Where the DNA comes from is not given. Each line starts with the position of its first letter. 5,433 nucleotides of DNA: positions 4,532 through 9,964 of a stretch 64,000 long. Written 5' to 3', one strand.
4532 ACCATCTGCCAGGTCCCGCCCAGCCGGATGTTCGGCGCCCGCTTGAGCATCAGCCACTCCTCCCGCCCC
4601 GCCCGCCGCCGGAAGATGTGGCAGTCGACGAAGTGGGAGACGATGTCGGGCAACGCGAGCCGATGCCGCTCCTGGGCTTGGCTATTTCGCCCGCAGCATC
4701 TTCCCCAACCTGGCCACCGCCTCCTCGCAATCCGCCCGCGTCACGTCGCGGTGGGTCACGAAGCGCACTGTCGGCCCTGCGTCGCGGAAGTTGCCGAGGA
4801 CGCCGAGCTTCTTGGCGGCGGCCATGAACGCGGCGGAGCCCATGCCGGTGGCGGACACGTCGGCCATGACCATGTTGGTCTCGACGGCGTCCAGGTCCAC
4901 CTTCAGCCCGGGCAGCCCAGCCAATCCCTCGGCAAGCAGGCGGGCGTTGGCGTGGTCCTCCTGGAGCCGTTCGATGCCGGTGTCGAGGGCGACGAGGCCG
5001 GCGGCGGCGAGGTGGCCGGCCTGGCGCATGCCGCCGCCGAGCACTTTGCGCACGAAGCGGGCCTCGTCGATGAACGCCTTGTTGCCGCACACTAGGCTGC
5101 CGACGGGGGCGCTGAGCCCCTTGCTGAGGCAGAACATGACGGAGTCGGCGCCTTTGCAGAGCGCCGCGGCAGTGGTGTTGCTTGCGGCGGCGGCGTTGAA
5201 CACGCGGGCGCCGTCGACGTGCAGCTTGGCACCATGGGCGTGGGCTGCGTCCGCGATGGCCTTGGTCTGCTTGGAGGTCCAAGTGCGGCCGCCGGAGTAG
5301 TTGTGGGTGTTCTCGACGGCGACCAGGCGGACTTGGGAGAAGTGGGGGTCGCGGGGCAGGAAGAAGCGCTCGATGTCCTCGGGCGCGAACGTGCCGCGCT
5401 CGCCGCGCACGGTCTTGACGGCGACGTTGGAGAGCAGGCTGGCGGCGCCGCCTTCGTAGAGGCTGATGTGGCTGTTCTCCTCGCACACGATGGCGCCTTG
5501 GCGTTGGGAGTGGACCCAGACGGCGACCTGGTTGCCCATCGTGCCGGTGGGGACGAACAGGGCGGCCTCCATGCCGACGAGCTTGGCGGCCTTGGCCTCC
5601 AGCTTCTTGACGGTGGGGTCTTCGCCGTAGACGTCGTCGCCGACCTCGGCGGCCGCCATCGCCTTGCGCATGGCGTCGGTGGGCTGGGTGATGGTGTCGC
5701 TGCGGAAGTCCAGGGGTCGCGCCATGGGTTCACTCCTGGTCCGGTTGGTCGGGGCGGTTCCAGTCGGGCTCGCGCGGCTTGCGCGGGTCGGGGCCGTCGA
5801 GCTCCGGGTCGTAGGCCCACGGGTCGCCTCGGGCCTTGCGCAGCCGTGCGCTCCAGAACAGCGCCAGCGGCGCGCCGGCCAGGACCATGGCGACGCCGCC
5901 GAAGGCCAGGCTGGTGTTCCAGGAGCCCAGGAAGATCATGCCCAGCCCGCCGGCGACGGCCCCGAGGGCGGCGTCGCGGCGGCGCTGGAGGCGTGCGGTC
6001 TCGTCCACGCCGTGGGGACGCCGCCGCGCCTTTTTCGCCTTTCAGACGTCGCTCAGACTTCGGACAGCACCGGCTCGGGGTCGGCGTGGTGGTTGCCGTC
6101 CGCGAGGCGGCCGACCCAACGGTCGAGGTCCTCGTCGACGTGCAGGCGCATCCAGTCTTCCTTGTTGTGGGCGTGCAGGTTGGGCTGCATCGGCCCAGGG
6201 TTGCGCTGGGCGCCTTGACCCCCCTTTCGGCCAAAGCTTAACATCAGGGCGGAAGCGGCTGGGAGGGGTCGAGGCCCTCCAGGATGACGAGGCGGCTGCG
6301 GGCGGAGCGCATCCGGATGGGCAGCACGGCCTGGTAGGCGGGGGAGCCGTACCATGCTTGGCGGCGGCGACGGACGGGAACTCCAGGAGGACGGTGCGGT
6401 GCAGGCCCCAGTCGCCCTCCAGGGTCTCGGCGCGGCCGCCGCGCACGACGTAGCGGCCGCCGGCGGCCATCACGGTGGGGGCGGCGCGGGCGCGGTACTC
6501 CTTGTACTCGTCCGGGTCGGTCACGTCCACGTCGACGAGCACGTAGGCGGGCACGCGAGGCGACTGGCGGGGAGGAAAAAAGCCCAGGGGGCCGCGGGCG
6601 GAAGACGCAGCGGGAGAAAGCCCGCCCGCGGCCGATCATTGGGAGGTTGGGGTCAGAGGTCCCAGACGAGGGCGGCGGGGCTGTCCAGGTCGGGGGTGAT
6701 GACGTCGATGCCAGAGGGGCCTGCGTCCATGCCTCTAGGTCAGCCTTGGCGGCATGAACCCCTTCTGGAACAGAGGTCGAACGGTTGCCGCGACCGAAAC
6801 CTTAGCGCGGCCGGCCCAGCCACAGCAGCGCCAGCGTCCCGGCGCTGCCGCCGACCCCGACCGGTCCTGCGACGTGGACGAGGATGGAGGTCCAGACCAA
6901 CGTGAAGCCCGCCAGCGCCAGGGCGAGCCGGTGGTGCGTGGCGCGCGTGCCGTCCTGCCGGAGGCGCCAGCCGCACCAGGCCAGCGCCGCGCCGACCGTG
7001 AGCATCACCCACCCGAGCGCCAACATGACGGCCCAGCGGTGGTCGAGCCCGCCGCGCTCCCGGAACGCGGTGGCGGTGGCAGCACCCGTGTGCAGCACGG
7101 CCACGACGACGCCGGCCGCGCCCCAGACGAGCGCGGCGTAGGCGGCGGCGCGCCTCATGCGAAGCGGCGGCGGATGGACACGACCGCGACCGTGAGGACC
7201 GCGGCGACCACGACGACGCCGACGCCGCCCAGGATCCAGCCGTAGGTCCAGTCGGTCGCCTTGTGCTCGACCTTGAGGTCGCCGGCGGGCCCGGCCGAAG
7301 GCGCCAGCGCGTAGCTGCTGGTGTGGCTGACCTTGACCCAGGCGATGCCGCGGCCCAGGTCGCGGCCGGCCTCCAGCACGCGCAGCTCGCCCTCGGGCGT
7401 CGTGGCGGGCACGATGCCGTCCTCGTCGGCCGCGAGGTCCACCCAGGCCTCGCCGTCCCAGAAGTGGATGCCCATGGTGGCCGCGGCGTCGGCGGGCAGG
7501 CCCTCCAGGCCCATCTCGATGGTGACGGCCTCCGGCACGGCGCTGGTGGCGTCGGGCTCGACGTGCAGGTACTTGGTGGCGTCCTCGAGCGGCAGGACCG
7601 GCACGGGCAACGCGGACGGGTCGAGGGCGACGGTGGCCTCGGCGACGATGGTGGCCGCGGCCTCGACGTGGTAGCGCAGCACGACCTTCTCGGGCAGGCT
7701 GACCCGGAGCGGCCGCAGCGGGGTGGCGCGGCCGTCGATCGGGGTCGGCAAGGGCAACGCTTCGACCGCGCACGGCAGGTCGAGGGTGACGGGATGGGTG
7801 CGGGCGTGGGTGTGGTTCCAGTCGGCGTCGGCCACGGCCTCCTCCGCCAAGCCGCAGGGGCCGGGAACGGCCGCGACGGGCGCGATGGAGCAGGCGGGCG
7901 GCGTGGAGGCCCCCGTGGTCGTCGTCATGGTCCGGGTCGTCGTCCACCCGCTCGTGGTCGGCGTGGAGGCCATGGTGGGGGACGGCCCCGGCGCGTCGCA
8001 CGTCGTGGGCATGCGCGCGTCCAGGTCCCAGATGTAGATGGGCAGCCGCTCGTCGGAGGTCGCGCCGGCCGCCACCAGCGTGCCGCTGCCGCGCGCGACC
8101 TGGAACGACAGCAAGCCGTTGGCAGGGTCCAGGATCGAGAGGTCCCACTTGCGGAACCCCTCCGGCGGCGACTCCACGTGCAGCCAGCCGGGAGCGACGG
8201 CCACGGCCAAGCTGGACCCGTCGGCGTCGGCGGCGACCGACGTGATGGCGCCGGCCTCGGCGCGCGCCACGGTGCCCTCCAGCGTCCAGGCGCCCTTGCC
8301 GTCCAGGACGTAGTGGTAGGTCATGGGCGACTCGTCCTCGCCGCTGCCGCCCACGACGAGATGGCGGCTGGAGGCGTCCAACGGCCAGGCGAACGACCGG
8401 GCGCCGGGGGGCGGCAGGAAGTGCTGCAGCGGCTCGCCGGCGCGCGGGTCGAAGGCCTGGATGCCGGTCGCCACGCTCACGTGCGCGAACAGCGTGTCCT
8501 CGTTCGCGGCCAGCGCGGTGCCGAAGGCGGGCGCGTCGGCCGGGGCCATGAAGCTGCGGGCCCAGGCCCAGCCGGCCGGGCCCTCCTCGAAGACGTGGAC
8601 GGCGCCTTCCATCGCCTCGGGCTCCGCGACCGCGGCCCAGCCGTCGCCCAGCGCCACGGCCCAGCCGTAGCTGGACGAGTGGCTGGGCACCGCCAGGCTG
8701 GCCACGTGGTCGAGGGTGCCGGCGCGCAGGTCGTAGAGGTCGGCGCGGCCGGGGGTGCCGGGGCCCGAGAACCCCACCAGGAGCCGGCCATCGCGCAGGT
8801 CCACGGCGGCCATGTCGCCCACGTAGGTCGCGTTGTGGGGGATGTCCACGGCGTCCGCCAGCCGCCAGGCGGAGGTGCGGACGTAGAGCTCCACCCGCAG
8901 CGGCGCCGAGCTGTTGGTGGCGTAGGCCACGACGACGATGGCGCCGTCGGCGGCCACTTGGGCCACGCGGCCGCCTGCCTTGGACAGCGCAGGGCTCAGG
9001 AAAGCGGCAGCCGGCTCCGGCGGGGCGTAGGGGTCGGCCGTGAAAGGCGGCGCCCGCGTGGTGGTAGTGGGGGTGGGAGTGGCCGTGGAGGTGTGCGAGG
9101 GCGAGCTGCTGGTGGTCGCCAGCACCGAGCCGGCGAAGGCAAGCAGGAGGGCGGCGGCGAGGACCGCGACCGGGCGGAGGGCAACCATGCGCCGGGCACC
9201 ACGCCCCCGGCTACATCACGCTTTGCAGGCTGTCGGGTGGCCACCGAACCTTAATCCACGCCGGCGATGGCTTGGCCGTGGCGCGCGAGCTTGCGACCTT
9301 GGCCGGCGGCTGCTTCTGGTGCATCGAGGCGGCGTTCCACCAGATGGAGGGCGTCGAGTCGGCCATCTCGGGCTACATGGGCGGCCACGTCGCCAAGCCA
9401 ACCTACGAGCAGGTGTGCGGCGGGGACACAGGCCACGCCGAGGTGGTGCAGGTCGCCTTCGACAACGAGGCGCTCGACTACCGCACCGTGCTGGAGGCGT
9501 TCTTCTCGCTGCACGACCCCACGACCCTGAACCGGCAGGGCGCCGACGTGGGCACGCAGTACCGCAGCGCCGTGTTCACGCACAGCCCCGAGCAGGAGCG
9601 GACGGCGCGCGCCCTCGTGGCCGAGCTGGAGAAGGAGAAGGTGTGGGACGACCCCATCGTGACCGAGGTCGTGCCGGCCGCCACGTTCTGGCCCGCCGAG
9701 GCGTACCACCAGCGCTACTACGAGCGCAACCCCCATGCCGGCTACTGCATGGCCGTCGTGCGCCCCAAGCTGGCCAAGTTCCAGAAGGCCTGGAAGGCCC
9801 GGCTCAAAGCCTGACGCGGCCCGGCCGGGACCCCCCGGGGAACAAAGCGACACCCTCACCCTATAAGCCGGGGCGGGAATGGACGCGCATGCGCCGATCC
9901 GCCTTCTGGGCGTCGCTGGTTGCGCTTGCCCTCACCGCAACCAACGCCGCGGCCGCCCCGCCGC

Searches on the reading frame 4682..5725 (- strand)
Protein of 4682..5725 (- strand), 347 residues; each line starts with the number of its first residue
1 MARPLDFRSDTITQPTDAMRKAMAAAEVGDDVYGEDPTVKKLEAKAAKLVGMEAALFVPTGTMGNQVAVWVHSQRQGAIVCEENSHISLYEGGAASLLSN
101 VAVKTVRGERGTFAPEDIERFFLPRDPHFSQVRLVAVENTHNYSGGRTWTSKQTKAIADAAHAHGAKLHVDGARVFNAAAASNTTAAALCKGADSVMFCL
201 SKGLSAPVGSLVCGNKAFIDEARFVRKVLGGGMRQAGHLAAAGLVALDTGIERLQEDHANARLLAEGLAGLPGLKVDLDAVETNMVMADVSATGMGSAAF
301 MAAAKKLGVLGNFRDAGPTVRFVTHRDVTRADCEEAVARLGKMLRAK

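Call 41: search_protein_families(library=pfam, proteins=[window:4682-5725:-], max_evalue=0.00001)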
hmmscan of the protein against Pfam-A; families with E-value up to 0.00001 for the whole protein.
window:4682-5725:- (347 aa): 3 families
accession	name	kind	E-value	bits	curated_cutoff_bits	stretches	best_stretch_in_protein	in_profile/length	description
PF01212.27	Beta_elim_lyase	-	1.2e-102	343.6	27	1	6-289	1-286/288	Beta-eliminating lyase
PF01053.26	Cys_Met_Meta_PP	-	7.2e-06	25.2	27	0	35-271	50-269/381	Cys/Met metabolism PLP-dependent enzyme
PF00155.27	Aminotran_1_2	-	9.5e-06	25.5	19.7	0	14-271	18-293/361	Aminotransferase class I and II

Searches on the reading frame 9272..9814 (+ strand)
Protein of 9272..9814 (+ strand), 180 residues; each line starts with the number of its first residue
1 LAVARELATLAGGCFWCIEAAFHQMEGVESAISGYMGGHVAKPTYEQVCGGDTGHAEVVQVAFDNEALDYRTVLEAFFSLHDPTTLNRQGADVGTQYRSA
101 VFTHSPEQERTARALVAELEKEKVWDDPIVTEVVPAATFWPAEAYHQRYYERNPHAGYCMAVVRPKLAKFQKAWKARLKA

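Call 41: search_protein_families(library=pfam, proteins=[window:9272-9814:+], max_evalue=0.00001)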
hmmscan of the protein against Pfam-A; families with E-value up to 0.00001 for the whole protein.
window:9272-9814:+ (180 aa): 1 family
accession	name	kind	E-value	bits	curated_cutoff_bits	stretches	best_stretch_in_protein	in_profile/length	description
PF01625.27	PMSR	-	2.2e-66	223.3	23.7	1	8-159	2-152/153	Peptide methionine sulfoxide reductase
